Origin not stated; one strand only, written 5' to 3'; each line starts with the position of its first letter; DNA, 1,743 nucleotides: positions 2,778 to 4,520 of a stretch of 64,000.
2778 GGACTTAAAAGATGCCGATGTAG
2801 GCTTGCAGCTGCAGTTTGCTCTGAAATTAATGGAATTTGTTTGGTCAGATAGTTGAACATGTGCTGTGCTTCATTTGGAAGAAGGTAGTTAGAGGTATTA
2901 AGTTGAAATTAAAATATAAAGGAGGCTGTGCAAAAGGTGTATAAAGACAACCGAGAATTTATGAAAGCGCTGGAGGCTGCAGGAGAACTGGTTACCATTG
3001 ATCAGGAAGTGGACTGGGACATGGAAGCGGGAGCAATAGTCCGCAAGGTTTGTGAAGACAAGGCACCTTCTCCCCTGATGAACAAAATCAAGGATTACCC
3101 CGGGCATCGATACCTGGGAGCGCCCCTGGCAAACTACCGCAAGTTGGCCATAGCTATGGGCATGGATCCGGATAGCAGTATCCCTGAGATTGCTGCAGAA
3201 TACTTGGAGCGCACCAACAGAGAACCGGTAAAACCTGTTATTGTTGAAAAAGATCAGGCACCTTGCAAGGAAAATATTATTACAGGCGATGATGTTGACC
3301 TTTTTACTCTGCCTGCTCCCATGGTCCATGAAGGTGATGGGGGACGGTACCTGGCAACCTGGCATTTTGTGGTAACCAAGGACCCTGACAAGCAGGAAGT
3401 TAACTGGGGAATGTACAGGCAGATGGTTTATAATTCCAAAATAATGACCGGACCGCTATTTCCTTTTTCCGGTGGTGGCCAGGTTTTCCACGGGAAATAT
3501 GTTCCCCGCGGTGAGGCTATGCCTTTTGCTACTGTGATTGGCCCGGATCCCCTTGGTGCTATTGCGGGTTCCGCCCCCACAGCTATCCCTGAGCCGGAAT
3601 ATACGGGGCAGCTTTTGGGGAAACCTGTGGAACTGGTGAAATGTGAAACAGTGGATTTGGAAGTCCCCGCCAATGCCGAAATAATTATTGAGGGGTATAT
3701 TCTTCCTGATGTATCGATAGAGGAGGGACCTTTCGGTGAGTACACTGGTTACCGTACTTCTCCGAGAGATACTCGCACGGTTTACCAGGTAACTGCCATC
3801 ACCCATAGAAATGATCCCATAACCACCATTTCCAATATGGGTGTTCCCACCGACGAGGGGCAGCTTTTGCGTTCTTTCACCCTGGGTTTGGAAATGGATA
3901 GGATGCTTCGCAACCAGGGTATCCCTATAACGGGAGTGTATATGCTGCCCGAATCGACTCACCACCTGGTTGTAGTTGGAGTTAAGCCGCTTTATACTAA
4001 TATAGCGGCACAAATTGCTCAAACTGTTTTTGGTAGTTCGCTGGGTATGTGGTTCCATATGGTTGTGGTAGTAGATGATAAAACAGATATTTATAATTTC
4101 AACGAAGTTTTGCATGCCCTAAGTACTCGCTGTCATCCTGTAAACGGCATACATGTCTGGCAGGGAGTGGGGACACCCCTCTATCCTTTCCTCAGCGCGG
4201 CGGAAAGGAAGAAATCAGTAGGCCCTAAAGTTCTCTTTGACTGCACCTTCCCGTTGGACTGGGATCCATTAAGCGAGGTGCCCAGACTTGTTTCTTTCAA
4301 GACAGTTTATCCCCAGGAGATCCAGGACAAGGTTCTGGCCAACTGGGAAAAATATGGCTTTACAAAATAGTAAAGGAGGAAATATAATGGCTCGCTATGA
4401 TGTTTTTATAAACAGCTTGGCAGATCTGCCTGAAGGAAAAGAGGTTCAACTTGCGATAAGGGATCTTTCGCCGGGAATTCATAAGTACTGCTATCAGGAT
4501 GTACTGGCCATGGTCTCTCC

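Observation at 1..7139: Three-paralog UbiD cluster with KdsC-like phosphatase, 85-aa coupled subunit, UbiX and regulator: phenylphosphate-carboxylase-like system in a Gram-positive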

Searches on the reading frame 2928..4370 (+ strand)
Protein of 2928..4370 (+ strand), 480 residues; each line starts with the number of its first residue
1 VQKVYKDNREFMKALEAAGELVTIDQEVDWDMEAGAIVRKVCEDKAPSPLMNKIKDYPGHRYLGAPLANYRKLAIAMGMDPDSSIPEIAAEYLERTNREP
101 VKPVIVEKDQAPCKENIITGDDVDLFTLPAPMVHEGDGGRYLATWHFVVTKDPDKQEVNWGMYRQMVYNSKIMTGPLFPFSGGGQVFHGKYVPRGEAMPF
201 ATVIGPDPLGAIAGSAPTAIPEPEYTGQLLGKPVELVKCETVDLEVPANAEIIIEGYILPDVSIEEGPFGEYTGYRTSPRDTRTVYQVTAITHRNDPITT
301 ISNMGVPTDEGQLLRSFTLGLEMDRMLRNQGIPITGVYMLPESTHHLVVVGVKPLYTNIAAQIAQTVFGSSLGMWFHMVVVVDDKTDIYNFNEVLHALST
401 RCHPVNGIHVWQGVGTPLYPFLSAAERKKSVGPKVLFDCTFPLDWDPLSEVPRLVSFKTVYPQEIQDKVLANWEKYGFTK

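Call 7: search_protein_families(library=pfam, proteins=[window:2928-4367:+], max_evalue=0.01)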
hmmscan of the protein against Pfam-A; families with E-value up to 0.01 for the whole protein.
window:2928-4367:+ (480 aa): 3 families
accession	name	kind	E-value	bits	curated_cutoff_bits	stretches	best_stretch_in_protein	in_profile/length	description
PF01977.22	UbiD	-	6.7e-64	215.3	23.3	1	105-301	2-200/206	3-octaprenyl-4-hydroxybenzoate carboxy-lyase Rift-related domain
PF20696.2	UbiD_C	-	6.1e-21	75.2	24.2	1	316-439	5-127/127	3-octaprenyl-4-hydroxybenzoate carboxy-lyase C-terminal domain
PF20695.2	UbiD_N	-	2.7e-19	69.5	24.3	1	13-90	2-76/78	3-octaprenyl-4-hydroxybenzoate carboxy-lyase N-terminal domain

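Call 8: search_protein_families(library=ncbifam, proteins=[window:2928-4367:+], max_evalue=0.01)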
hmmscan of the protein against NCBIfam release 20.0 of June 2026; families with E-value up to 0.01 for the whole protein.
window:2928-4367:+ (480 aa): 7 families
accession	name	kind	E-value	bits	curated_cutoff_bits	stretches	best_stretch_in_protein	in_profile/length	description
TIGR02723.1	phenyl_P_alpha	equivalog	2.5e-217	722.3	564.6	1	5-479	7-482/485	phenylphosphate carboxylase subunit alpha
NF041219.1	BagN_FevL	exception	6.1e-90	302.1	1000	1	4-474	16-501/502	bagremycin/ferroverdin biosynthesis UbiD family decarboxylase BagN/FevL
TIGR00148.1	TIGR00148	subfamily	6e-88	295.4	244.85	1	9-440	2-436/438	UbiD family decarboxylase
NF041204.1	VdcC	exception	3.9e-75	253.1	650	1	5-456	1-452/467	non-oxidative hydroxyarylic acid decarboxylases subunit C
TIGR02724.1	phenyl_P_beta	equivalog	1.2e-63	215.1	468.95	1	7-477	2-470/472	phenylphosphate carboxylase subunit beta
TIGR03701.1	mena_SCO4490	equivalog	2.5e-59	201.1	495.9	1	10-414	1-417/433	menaquinone biosynthesis decarboxylase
NF008175.0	PRK10922.1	equivalog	6e-51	173.5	788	2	109-440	126-456/497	4-hydroxy-3-polyprenylbenzoate decarboxylase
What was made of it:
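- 2937..4370 (+): ppcA: alpha subunit (UbiD family, 477 aa). Call 8: TIGR02723 at 722.3 bits against a cut-off of 564.6.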

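Call 9: find_encoding_contigs(protein=window:2928-4370:+, flank=10000, max_places=6)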
Protein window:2928-4370:+ (480 aa): no gene with exactly this product is on record in the collection.
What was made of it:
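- Tried and rejected: The look-up of alpha with the 2928 GTG start found nothing (call 9).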

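Call 10: search_solved_structures(query=window:2928-4367:+, max_evalue=1e-10)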
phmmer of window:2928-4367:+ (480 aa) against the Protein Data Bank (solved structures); distinct sequences matched with E-value up to 1e-10: 40.
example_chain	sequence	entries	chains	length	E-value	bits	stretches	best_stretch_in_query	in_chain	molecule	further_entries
9gqr_A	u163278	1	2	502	1.2e-80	274.7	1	9-478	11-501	decarboxylase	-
6da6_A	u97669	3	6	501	3e-77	263.5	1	3-470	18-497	UbiD-like decarboxylase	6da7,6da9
7abn_D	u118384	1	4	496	1.9e-73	250.9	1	6-478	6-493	UbiD-like decarboxylase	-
4ip2_A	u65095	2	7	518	2.3e-73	250.7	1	6-478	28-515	Aromatic Acid Decarboxylase | PA0254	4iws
7abo_C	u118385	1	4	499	3.7e-73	250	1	6-478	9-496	UbiD-like decarboxylase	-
7ney_A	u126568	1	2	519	4.4e-73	249.8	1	8-480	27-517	Ferulic acid decarboxylase 1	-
7nf0_A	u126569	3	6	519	5.8e-73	249.4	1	8-480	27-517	Ferulic acid decarboxylase 1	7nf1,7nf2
4s13_A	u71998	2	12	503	1e-71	245.3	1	8-478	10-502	Ferulic acid decarboxylase 1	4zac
6evf_A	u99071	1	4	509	2.2e-71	244.2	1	8-478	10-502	Ferulic acid decarboxylase 1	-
6tie_AAA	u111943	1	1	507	4.9e-71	243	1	9-479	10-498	Ferulic acid decarboxylase 1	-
6tib_AAA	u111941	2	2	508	4.9e-71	243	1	9-479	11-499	Ferulic acid decarboxylase 1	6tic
6eve_A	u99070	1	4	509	5.9e-71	242.8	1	8-478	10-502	Ferulic acid decarboxylase 1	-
7nf3_A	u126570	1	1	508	6.4e-71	242.6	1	9-479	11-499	Ferulic acid decarboxylase 1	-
6r2z_A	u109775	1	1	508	6.6e-71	242.6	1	9-479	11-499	Ferulic acid decarboxylase 1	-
8y64_A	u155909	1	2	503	7.6e-71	242.4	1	8-478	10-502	Ferulic acid decarboxylase 1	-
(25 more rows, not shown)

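Call 11: find_homologous_proteins(query=window:2928-4367:+, max_evalue=1e-20)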
Query window:2928-4367:+ (480 aa): 6977 proteins with E <= 1e-20 among 8000 candidates; the best 120 are listed.
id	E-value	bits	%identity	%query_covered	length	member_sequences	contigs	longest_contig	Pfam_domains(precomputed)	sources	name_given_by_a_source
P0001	0.0e+0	1099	98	99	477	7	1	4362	PF20696.3,PF01977.23,PF20695.3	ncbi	-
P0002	2.6e-283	958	85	99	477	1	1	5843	PF20696.3,PF01977.23,PF20695.3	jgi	jgi:phenylphosphate carboxylase alpha subunit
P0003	6.5e-282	953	84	99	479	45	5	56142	PF20696.3,PF01977.23,PF20695.3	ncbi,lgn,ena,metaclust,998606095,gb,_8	metaclust:\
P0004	5.1e-280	947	83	99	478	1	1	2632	PF20696.3,PF01977.23,PF20695.3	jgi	-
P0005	6.2e-277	937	83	99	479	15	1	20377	PF20696.3,PF01977.23,PF20695.3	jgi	-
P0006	1.9e-272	922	81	99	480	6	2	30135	PF20696.3,PF01977.23,PF20695.3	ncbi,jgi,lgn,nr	ncbi:MAG: phenylphosphate carboxylase subunit alpha [Dethiobacter sp.]|jgi:4-hydroxy-3-polyprenylben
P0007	2.4e-267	905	79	99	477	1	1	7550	PF20696.3,PF01977.23,PF20695.3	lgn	-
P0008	3.5e-256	869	76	99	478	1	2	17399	PF20696.3,PF01977.23,PF20695.3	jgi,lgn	jgi:4-hydroxy-3-polyprenylbenzoate decarboxylase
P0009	1.0e-252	857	74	99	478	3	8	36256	PF20696.3,PF01977.23,PF20695.3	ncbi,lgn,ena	-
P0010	9.4e-251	851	74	99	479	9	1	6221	PF20696.3,PF01977.23,PF20695.3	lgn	-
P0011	1.1e-246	837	74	100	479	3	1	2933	PF20696.3,PF01977.23,PF20695.3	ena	-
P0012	1.2e-243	827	74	99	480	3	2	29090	PF20696.3,PF01977.23,PF20695.3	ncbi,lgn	-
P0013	5.3e-241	819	71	100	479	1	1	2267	PF20696.3,PF01977.23,PF20695.3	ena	-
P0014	1.3e-240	817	70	99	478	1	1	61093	PF20696.3,PF01977.23,PF20695.3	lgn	-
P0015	5.4e-238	809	70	100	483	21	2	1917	PF20696.3,PF01977.23,PF20695.3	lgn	-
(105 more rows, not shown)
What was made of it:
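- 2937..4370 (+): Call 11: close homologues are named phenylphosphate carboxylase subunit alpha by NCBI.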

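Call 12: find_related_loci(query=window:2937-4367:+, collection=genome_contigs, flank=10000)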
Query window:2937-4367:+ (477 aa) in genome_contigs; peptide patterns used: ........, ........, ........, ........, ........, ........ (x = any residue, [..] = any of these).
600 stretches matched a pattern (row limit reached: there are more); 577 encode a relative of the query (tblastn E <= 1e-3); the best 80 are kept; 80 distinct loci.
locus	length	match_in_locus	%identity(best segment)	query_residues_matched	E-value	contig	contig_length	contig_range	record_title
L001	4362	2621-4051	98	1-477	0e+0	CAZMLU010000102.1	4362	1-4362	MAG TPA_asm: uncultured Desulfovibrionaceae bacterium isolate binchicken_co32_435 genome assembly, contig: NODE_37483_le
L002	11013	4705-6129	84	1-475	0e+0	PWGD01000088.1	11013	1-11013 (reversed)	MAG: Syntrophomonadaceae bacterium isolate T1Sed10_2 T1-Sed10-C6626, whole genome shotgun sequence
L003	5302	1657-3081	82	1-475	0e+0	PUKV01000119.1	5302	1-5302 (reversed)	MAG: Syntrophomonadaceae bacterium isolate B1Sed10_67 B1-Sed10-C25345, whole genome shotgun sequence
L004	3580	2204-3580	86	1-459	0e+0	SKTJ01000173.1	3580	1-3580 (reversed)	MAG: Syntrophomonadaceae bacterium isolate CSSed162cmA_56 CSSed16-2cmA-150636, whole genome shotgun sequence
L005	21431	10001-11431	82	1-475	0e+0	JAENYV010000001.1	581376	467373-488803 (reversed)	MAG: Dethiobacter alkaliphilus isolate BL5_bin.7 BL5_bin7_NODE_6_length_581376_cov_24.251844, whole genome shotgun seque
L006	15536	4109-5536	81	1-475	0e+0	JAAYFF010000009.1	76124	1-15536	MAG: Bacillota bacterium isolate AS07pgkLD_49 20088_AS07, whole genome shotgun sequence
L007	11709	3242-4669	80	1-475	0e+0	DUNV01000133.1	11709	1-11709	MAG TPA_asm: Bacillota bacterium isolate AS08sgBPME_113 297690_AS08, whole genome shotgun sequence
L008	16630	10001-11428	71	1-477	0e+0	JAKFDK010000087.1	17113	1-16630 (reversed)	MAG: Clostridia bacterium isolate LC045 contig-124_2930, whole genome shotgun sequence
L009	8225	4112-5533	68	2-475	0e+0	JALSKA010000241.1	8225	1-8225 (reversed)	MAG: Ardenticatenaceae bacterium isolate 354-166_metabat2_scaf2bin.128 354-166_scaffold_8565_c1, whole genome shotgun se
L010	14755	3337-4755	69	3-475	0e+0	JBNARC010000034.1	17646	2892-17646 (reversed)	MAG: Moorellales bacterium isolate Kamch4316-2DMB-05 bin25.fa-34, whole genome shotgun sequence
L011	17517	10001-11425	68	1-475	0e+0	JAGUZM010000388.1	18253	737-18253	MAG: Deltaproteobacteria bacterium isolate DeMMO6_18 c_000000014403, whole genome shotgun sequence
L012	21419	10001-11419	68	3-475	0e+0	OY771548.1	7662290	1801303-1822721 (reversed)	MAG: uncultured Desulfosarcina sp. isolate c75788b4-9dc9-432e-af07-dc879bdb42fc genome assembly, chromosome: 1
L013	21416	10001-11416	67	5-475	0e+0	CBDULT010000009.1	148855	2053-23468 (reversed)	MAG TPA_asm: uncultured Thalassospiraceae bacterium isolate SRR22808124_binner12_Refined_92 genome assembly, contig: ERZ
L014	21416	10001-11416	66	5-475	0e+0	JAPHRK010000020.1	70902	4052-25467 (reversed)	MAG: Rhodospirillales bacterium isolate N2D-Bin_14 c_000000662467, whole genome shotgun sequence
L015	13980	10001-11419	66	3-475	0e+0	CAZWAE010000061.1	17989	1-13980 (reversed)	MAG TPA_asm: uncultured Desulfobacteraceae bacterium isolate SRP077602_co5_548 genome assembly, contig: NODE_14900_lengt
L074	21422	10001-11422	64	3-475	0e+0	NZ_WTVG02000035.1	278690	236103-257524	Aromatoleum anaerobium strain LuFRes1 6, whole genome shotgun sequence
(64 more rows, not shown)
